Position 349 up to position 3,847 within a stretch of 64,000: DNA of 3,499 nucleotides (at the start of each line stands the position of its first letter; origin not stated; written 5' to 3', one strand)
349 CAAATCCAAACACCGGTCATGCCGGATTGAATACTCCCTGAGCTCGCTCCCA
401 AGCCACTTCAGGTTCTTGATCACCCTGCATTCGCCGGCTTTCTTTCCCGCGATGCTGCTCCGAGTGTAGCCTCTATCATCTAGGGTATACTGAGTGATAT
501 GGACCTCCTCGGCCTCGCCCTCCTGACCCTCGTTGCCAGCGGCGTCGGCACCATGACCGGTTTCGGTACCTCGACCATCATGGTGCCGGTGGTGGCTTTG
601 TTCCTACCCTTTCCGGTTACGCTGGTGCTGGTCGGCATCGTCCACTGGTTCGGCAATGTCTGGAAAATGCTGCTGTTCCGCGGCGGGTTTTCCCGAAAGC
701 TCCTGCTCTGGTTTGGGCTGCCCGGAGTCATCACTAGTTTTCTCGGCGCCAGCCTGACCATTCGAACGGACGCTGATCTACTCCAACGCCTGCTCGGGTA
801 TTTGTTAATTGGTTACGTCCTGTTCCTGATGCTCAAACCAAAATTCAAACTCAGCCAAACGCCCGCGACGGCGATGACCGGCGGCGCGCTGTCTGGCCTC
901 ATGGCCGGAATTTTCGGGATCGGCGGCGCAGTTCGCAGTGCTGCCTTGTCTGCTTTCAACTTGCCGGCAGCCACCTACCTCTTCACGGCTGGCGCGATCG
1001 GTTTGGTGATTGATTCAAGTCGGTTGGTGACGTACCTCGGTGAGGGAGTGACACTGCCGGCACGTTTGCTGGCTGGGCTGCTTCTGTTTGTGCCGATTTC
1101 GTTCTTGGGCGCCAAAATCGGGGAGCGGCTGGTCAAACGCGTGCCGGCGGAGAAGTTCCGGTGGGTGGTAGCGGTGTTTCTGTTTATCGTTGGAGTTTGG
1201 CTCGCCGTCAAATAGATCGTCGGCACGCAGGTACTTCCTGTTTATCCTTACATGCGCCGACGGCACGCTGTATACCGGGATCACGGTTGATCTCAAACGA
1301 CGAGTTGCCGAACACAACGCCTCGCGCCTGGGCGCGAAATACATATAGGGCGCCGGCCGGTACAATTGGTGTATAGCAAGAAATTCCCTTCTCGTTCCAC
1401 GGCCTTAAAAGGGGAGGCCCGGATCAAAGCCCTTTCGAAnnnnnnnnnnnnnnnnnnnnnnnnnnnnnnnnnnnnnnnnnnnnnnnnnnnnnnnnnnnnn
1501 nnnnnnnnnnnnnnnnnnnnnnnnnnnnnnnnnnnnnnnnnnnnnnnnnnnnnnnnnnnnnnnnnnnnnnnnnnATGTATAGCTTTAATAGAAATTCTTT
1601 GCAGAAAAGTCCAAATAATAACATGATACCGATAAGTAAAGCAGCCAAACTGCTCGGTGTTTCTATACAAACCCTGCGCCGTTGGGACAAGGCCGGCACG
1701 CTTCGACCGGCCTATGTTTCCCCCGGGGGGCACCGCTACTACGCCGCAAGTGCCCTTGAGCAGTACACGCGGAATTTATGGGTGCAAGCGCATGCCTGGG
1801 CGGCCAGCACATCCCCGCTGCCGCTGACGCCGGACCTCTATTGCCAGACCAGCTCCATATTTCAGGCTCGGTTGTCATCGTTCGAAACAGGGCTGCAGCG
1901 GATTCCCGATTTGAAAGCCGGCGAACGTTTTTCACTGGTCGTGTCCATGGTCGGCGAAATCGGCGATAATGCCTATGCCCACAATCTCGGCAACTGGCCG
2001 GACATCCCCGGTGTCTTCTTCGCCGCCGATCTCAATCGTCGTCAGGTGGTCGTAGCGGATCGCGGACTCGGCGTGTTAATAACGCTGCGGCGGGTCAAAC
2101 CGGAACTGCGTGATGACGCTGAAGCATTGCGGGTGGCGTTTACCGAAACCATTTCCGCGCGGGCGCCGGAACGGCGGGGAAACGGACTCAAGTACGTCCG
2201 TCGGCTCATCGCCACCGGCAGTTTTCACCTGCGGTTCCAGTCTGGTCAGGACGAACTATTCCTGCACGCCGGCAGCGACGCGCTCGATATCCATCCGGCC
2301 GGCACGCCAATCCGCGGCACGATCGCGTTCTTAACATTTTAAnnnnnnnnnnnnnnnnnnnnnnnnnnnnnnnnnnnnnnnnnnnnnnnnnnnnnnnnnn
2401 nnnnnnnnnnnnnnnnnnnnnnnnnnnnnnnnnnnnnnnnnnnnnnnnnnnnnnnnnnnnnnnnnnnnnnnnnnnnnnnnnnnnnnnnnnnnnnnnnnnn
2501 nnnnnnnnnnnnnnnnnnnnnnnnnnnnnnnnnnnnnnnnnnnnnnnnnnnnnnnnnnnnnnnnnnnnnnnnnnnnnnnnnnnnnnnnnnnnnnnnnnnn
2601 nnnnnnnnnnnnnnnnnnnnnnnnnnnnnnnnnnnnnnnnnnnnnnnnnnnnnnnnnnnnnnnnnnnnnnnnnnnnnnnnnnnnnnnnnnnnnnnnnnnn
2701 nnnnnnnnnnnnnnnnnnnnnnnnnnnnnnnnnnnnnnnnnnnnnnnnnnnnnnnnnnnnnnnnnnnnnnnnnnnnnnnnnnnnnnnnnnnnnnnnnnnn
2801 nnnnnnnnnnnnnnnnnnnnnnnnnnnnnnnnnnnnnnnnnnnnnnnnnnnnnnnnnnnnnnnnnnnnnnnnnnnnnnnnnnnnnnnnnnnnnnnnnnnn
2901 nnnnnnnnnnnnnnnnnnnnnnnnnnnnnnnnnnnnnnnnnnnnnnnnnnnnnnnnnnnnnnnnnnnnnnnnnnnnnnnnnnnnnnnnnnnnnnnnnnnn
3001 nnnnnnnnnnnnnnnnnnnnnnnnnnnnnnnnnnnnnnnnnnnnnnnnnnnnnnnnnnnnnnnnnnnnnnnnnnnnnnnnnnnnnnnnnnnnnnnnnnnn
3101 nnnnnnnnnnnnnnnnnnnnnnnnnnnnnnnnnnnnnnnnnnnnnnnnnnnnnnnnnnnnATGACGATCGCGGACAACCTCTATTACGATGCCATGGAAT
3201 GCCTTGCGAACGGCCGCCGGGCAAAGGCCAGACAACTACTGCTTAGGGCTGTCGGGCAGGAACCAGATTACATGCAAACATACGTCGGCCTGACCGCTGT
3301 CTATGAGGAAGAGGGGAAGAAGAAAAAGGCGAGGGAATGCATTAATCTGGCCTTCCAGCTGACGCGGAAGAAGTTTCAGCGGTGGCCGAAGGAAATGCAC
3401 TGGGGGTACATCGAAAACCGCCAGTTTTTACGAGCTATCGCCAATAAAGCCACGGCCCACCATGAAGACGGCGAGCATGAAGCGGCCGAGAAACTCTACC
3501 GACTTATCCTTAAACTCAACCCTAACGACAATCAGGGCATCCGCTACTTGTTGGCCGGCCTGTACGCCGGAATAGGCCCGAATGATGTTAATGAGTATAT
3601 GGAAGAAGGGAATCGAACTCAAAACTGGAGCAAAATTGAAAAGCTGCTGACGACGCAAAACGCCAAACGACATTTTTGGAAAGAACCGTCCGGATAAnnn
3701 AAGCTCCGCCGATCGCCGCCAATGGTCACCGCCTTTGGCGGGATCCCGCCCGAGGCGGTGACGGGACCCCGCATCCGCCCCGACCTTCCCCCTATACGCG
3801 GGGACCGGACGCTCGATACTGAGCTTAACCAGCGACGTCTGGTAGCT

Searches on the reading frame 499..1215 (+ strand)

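Call 85: search_protein_families(library=pfam, proteins=[window:499-1215:+], max_evalue=0.001)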
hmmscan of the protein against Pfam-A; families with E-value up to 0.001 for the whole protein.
window:499-1215:+ (238 aa): 1 family
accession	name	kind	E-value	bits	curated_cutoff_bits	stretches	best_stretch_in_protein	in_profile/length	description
PF01925.25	TauE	-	3.7e-29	102.5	32.6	1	6-234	1-236/237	Sulfite exporter TauE/SafE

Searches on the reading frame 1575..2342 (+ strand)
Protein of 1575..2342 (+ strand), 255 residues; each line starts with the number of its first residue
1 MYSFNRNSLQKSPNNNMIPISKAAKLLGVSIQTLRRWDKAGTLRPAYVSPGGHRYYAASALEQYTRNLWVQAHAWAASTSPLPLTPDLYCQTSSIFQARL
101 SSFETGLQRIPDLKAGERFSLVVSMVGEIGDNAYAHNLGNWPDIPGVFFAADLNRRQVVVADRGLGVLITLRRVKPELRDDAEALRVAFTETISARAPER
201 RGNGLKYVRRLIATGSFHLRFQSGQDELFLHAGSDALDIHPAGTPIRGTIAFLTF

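Call 85: search_protein_families(library=pfam, proteins=[window:1575-2342:+], max_evalue=0.001)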
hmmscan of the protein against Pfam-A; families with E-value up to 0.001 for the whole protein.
window:1575-2342:+ (255 aa): 3 families
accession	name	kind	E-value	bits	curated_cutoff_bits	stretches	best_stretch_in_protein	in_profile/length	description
PF00376.29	MerR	-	4.6e-12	46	28.2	1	20-56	2-38/38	MerR family regulatory protein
PF12728.13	HTH_17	-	1.6e-08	35.1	27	1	21-66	5-48/51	Helix-turn-helix domain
PF13411.12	MerR_1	-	1.8e-08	34.8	21.6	1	20-62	3-44/69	MerR HTH family regulatory protein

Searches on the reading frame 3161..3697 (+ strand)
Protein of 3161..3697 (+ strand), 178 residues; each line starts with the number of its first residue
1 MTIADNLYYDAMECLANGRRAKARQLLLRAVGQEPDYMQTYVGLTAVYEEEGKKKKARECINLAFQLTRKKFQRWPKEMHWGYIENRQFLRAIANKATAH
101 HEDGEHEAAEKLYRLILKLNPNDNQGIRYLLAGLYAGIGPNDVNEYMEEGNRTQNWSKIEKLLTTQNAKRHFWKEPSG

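Call 85: search_protein_families(library=pfam, proteins=[window:3161-3697:+], max_evalue=0.001)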
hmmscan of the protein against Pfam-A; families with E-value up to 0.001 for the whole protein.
window:3161-3697:+ (178 aa): 9 families
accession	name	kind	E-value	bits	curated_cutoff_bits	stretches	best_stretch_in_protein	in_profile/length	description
PF13428.12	TPR_14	-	8.2e-09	35.7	23.5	0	94-132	5-42/44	Tetratricopeptide repeat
PF14559.12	TPR_19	-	3.7e-08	34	25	0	15-63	2-50/68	Tetratricopeptide repeat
PF13181.12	TPR_8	-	4.1e-08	33.2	25.7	0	91-123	2-34/34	Tetratricopeptide repeat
PF07719.23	TPR_2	-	5.1e-06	26.6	27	0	94-123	5-34/34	Tetratricopeptide repeat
PF04910.20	Tcf25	-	2.7e-05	23.9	24.2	1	27-131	28-141/337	Transcriptional repressor TCF25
PF13432.12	TPR_16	-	5.3e-05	24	32.7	0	95-123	36-64/65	Tetratricopeptide repeat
PF00515.34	TPR_1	-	7.4e-05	22.8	27.8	1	94-123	5-34/34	Tetratricopeptide repeat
PF13424.12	TPR_12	-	0.00011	22.7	30.1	0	22-69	28-76/77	Tetratricopeptide repeat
PF13429.12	TPR_15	-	0.00099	19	26.2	0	7-68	112-176/280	Tetratricopeptide repeat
